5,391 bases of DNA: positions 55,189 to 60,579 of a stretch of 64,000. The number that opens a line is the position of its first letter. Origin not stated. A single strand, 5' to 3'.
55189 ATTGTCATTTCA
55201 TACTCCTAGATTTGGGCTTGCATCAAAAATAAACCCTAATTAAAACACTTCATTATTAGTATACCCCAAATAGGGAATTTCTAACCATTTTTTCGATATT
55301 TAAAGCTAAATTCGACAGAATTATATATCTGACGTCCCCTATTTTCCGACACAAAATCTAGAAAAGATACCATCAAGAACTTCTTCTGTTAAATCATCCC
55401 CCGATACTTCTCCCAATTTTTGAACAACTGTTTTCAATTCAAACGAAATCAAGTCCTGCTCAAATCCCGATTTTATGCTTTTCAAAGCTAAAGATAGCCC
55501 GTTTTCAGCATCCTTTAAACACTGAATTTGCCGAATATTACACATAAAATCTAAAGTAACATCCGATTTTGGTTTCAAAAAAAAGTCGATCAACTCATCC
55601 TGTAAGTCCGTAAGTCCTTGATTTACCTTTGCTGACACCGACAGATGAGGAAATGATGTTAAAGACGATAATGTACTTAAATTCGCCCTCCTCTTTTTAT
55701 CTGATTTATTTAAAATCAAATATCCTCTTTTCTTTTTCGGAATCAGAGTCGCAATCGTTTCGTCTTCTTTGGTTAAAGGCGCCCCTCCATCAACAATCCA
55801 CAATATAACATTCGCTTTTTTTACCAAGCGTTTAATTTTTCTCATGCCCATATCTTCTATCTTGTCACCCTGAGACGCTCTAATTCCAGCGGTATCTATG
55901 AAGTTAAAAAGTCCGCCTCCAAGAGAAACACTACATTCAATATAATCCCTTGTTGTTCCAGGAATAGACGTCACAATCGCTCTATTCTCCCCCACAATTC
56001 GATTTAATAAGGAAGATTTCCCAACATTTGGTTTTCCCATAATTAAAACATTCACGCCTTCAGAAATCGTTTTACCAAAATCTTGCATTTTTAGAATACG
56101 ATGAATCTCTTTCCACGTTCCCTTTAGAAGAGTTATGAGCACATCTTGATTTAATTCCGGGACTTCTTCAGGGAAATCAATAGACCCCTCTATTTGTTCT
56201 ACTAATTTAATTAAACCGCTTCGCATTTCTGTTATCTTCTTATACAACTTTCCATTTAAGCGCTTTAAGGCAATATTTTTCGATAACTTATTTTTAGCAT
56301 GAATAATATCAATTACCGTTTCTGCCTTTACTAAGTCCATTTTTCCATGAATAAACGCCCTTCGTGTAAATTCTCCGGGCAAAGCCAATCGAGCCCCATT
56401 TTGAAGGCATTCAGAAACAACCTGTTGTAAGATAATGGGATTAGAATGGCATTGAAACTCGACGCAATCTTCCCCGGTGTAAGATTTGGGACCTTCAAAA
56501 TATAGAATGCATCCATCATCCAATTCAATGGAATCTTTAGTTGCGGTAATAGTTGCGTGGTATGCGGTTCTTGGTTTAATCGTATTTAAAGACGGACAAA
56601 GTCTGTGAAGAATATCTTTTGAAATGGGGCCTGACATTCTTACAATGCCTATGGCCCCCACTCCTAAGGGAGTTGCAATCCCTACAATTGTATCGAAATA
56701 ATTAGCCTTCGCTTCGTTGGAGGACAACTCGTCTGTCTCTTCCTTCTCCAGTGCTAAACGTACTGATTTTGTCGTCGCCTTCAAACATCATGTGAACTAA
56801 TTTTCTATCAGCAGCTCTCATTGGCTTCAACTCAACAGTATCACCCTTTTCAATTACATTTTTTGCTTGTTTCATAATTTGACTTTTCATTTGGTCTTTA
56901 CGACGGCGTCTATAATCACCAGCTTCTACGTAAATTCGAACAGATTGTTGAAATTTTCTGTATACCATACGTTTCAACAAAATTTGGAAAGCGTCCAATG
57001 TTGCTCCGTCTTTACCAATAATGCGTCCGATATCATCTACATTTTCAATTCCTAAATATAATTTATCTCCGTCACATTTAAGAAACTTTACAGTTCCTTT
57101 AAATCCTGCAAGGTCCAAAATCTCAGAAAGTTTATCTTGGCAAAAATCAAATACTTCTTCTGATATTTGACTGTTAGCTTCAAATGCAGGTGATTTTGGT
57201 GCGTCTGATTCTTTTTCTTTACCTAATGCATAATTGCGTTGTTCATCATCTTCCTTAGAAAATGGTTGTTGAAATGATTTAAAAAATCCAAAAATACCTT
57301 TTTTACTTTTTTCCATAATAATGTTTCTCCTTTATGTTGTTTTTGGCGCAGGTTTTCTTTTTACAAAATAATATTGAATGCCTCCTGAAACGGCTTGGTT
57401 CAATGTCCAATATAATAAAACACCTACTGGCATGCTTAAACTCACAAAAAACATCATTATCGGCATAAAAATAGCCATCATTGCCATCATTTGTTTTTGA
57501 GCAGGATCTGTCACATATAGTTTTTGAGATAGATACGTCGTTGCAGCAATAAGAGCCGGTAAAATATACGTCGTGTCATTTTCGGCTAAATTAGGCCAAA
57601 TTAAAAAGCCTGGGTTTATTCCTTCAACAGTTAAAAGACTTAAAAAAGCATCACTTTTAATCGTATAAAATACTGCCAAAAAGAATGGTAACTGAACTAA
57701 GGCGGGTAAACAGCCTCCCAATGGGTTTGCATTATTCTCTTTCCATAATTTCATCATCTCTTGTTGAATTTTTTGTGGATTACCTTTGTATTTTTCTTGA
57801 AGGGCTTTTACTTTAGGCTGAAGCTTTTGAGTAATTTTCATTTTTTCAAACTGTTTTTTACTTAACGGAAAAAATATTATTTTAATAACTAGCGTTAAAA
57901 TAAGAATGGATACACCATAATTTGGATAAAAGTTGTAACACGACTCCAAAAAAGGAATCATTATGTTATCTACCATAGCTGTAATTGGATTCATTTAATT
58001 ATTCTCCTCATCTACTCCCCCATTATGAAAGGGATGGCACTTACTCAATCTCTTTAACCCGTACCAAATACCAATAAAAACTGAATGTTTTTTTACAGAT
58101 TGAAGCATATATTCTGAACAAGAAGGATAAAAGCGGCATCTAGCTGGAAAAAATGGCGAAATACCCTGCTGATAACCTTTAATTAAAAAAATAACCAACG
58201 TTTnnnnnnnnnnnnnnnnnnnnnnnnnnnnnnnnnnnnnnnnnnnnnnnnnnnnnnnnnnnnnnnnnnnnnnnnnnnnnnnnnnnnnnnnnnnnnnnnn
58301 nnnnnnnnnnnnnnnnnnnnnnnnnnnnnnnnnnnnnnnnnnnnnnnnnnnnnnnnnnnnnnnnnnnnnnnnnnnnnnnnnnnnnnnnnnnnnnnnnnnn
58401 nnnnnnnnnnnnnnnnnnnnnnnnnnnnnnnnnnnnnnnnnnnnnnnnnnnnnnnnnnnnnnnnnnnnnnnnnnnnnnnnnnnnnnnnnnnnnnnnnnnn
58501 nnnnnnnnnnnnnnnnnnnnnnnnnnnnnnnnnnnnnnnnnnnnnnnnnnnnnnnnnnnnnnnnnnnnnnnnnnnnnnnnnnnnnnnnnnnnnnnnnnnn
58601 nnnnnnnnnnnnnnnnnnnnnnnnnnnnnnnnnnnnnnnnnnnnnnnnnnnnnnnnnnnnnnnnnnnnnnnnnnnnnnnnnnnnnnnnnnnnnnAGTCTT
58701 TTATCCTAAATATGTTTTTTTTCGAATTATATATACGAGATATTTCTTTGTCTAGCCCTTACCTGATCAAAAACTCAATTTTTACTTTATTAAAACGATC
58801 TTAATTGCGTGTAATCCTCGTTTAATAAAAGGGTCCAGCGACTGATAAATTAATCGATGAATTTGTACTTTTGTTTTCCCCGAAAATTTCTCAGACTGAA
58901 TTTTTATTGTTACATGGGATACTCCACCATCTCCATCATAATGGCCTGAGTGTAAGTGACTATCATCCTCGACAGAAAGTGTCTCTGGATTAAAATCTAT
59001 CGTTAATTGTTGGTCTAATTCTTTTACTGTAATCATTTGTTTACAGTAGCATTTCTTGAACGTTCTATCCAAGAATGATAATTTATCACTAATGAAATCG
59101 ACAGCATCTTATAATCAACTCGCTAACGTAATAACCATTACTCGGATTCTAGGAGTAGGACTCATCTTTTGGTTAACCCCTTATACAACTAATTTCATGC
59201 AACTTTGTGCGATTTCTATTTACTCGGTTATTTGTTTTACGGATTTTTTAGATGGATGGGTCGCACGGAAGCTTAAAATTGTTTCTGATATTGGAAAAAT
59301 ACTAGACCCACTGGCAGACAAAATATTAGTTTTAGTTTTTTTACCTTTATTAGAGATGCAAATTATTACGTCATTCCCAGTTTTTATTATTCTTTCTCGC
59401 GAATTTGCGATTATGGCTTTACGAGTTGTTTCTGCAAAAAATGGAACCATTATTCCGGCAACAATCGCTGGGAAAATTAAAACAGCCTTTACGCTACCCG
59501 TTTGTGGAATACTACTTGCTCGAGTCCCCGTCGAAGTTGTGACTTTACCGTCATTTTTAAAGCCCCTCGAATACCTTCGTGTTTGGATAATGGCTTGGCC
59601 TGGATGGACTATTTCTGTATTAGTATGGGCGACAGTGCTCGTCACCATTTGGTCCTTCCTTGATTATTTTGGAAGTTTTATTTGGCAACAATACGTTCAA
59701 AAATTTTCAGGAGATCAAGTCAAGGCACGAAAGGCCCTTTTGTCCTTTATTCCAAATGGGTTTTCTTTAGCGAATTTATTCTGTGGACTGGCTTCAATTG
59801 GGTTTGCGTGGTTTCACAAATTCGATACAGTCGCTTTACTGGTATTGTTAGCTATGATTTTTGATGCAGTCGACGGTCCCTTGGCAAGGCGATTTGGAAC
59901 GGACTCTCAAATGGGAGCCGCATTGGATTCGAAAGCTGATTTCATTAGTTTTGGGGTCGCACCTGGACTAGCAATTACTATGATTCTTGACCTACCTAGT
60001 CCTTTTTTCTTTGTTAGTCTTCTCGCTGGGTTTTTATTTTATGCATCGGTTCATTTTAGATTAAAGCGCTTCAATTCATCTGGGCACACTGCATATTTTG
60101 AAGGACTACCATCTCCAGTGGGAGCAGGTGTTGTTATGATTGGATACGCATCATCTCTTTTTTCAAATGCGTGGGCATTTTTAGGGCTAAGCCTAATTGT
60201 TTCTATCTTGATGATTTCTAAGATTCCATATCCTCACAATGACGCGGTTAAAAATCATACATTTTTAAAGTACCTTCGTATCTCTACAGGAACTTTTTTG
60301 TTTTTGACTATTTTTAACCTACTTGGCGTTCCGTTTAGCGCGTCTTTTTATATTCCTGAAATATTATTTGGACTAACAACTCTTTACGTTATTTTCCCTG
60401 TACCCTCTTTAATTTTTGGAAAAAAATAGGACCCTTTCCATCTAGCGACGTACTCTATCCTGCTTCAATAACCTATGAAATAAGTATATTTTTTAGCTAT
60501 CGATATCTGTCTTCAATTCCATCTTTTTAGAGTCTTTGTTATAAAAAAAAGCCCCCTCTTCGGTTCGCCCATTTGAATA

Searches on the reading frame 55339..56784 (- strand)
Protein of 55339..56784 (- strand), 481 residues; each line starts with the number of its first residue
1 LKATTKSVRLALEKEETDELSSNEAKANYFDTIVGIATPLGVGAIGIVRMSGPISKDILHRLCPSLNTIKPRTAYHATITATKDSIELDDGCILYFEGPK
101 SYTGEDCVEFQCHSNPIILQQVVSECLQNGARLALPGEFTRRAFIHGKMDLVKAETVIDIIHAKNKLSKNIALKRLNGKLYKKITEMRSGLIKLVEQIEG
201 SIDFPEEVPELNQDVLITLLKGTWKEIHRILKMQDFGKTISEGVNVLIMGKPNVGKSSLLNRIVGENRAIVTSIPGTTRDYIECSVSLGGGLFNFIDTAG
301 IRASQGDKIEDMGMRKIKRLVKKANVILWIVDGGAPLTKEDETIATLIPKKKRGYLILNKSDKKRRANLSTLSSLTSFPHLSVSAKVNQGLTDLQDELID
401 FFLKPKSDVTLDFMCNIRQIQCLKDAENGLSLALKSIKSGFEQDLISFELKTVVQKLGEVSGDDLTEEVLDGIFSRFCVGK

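Call 65: search_protein_families(library=pfam, proteins=[window:55339-56784:-], max_evalue=0.001)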
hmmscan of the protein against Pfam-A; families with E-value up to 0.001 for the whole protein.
window:55339-56784:- (481 aa): 6 families
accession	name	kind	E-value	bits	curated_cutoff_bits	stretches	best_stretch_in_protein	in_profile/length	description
PF12631.12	MnmE_helical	-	2.5e-47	162.2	40.1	1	151-478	1-211/211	MnmE helical domain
PF10396.14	TrmE_N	-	9.7e-38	129.4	29.8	1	32-148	1-117/117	GTP-binding protein TrmE N-terminus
PF01926.29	MMR_HSR1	-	4.6e-25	88.4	21.9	1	246-360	2-113/113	50S ribosome-binding GTPase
PF02421.24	FeoB_N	-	2.5e-10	40.5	27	1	245-397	2-155/156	Ferrous iron transport protein B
PF00350.29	Dynamin_N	-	1.1e-05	25.9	27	0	246-278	1-33/168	Dynamin family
PF04548.22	AIG1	-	0.00039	20.2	27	1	245-347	2-106/212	AIG1 family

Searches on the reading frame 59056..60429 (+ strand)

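Call 65: search_protein_families(library=pfam, proteins=[window:59056-60429:+], max_evalue=0.001)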
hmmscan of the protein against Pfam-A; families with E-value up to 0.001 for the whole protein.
window:59056-60429:+ (457 aa): 1 family
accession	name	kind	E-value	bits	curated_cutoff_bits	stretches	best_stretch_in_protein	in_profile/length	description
PF01066.26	CDP-OH_P_transf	-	3.3e-40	138.4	22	2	22-185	3-138/152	CDP-alcohol phosphatidyltransferase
